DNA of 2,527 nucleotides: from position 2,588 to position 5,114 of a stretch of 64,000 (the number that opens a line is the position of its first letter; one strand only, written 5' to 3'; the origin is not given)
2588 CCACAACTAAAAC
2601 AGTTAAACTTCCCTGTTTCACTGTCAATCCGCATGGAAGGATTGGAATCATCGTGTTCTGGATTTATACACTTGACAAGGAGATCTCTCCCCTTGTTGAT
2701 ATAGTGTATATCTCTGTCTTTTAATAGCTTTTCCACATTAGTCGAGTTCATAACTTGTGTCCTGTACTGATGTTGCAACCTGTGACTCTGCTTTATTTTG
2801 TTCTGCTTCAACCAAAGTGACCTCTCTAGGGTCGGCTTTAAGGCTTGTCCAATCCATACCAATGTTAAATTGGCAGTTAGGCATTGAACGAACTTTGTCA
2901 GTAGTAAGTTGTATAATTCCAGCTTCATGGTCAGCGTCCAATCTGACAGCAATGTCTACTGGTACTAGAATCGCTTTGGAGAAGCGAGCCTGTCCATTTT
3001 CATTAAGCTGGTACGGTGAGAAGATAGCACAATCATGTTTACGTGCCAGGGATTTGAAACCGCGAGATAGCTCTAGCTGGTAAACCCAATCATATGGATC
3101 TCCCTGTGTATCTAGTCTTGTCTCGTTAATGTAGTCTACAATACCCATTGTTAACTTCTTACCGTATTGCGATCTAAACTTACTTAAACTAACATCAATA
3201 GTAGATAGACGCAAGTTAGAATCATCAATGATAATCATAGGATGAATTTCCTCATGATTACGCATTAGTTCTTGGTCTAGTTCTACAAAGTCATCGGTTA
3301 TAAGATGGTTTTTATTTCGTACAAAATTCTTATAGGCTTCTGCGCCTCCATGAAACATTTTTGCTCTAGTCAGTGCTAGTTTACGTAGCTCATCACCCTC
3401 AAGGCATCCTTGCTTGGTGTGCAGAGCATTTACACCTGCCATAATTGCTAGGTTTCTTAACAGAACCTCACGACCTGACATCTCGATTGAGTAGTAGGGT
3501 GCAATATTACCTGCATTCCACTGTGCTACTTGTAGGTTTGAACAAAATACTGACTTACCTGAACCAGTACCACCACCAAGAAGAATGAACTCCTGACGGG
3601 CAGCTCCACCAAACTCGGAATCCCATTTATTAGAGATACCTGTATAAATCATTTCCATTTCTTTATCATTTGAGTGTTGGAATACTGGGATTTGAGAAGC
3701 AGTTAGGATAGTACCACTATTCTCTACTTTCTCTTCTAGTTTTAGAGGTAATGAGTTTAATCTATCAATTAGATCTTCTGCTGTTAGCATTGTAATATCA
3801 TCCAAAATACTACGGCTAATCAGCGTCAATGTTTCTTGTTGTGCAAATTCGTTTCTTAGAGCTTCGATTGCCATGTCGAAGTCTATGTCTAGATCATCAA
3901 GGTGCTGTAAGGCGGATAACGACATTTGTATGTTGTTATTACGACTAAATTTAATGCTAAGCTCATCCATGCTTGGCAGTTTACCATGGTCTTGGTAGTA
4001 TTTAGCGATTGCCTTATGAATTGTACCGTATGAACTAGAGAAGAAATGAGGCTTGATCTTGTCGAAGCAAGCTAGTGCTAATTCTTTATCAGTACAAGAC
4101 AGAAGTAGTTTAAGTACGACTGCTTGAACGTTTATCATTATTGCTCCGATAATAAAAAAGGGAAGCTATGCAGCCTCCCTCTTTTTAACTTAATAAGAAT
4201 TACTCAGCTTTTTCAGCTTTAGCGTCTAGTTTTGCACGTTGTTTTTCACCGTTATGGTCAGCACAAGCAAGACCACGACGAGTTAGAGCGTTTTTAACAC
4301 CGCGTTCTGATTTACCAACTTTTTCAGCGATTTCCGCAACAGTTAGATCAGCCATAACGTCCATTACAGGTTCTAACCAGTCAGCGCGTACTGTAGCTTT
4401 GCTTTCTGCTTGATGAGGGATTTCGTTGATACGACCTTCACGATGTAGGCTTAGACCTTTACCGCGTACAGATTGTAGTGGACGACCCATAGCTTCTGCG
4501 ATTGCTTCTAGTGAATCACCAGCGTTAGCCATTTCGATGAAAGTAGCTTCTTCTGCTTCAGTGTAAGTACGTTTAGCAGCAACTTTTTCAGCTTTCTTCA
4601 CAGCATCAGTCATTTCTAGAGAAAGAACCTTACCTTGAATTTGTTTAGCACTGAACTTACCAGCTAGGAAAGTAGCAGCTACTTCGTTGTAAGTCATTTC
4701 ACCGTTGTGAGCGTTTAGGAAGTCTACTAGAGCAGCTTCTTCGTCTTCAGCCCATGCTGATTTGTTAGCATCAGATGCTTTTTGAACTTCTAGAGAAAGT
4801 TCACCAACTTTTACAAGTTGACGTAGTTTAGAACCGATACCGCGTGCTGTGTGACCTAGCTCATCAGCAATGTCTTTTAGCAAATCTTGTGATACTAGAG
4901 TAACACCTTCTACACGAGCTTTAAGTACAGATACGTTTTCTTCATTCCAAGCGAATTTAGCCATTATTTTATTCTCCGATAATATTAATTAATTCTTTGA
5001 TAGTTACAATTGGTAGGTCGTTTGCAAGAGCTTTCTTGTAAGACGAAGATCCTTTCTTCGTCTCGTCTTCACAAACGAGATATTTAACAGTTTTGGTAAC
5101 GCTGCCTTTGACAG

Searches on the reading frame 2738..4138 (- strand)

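Call 3: search_protein_families(library=pfam, proteins=[window:2738-4138:-], max_evalue=0.01)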
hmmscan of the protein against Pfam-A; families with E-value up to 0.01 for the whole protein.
window:2738-4138:- (466 aa): 1 family
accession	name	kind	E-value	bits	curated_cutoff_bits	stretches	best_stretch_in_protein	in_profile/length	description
PF03796.21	DnaB_C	-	3.5e-15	56.5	27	1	171-387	8-187/255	DnaB-like helicase C terminal domain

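Call 4: search_protein_families(library=phrogs, proteins=[window:2738-4138:-], max_evalue=0.001)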
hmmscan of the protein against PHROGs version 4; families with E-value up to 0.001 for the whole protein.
window:2738-4138:- (466 aa): 3 families
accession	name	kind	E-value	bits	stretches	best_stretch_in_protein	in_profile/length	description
phrog_19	-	DNA, RNA and nucleotide metabolism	1.9e-55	189.9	1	1-434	160-577/621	DnaB-like replicative helicase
phrog_243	-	DNA, RNA and nucleotide metabolism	8.5e-12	45.6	1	178-385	31-198/273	DnaB-like replicative helicase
phrog_239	-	DNA, RNA and nucleotide metabolism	0.00012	22.2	1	176-251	352-429/801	DNA primase/helicase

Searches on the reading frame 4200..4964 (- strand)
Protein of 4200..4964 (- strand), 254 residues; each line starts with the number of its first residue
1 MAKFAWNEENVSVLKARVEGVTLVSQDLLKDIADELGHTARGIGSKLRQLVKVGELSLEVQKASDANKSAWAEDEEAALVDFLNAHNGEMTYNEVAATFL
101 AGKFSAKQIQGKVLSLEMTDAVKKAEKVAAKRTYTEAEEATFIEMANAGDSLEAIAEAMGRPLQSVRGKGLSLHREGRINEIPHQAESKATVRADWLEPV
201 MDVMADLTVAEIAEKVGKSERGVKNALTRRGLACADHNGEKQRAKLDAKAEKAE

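Call 3: search_protein_families(library=pfam, proteins=[window:4200-4964:-], max_evalue=0.01)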
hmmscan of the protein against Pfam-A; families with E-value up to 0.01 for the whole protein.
window:4200-4964:- (254 aa): 5 families
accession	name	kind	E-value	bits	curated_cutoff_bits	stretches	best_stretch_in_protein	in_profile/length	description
PF08281.18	Sigma70_r4_2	-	3.2e-07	30.3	25.7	1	202-229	22-49/54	Sigma-70, region 4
PF13384.12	HTH_23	-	1e-05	25.6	24.6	0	135-167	3-35/50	Homeodomain-like domain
PF04545.22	Sigma70_r4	-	0.00021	21.2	24.1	0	206-228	20-42/50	Sigma-70, region 4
PF13551.12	HTH_29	-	0.0027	18.2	28.1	0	205-251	10-63/64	Winged helix-turn helix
PF13412.12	HTH_24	-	0.007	16.4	21.9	0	206-227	17-38/48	Winged helix-turn-helix DNA-binding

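Call 4: search_protein_families(library=phrogs, proteins=[window:4200-4964:-], max_evalue=0.001)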
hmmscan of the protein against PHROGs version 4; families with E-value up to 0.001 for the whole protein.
window:4200-4964:- (254 aa): 5 families
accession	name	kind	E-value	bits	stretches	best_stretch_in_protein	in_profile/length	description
phrog_323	-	transcription regulation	1e-61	210.2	1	1-252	3-270/319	transcriptional regulator, D5-like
phrog_1687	-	transcription regulation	6.7e-07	30.4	0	30-75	84-129/162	MarR family transcrition regulator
phrog_1123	-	unknown function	5.1e-06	27.3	0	136-185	33-82/112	-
phrog_31591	-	DNA, RNA and nucleotide metabolism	9.9e-06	26.6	0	132-174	3-45/136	HTH DNA binding protein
phrog_3855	-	DNA, RNA and nucleotide metabolism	3.2e-05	25.3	0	91-182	20-112/115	HTH DNA binding protein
